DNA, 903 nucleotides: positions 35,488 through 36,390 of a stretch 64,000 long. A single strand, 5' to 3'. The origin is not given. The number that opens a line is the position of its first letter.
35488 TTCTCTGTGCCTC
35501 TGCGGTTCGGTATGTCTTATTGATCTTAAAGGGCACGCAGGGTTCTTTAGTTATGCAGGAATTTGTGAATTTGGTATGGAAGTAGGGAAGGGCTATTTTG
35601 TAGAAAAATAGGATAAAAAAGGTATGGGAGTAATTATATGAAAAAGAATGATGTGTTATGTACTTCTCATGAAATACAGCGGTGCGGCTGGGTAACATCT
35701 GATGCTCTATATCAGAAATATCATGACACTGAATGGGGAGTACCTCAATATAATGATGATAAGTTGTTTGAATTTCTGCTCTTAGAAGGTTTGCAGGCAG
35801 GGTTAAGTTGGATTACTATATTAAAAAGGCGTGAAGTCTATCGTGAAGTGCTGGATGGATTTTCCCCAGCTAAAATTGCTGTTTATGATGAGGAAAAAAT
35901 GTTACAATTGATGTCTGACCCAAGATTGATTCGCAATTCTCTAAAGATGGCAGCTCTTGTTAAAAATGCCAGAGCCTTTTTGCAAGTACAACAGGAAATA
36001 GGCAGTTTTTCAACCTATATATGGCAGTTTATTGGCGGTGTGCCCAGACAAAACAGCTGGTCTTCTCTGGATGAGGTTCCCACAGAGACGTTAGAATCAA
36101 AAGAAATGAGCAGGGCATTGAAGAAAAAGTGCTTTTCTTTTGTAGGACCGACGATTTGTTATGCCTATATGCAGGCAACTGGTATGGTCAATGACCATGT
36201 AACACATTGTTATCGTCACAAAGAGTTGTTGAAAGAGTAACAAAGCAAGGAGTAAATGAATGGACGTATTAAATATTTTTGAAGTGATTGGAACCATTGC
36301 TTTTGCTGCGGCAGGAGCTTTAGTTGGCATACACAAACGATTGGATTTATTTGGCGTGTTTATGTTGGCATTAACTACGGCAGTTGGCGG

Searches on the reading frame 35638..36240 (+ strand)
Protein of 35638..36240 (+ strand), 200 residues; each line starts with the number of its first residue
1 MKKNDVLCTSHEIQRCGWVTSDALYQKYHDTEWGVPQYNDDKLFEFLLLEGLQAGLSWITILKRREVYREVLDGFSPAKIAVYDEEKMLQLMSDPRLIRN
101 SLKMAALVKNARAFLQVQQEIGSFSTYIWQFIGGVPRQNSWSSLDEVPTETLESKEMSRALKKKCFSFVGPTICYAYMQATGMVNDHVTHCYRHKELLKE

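Call 72: search_protein_families(library=pfam, proteins=[window:35638-36240:+], max_evalue=0.0001)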
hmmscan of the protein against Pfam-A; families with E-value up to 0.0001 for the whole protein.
window:35638-36240:+ (200 aa): 1 family
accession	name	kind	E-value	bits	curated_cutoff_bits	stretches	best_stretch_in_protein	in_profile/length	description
PF03352.18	Adenine_glyco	-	1.8e-76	256.4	25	1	18-194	1-177/177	Methyladenine glycosylase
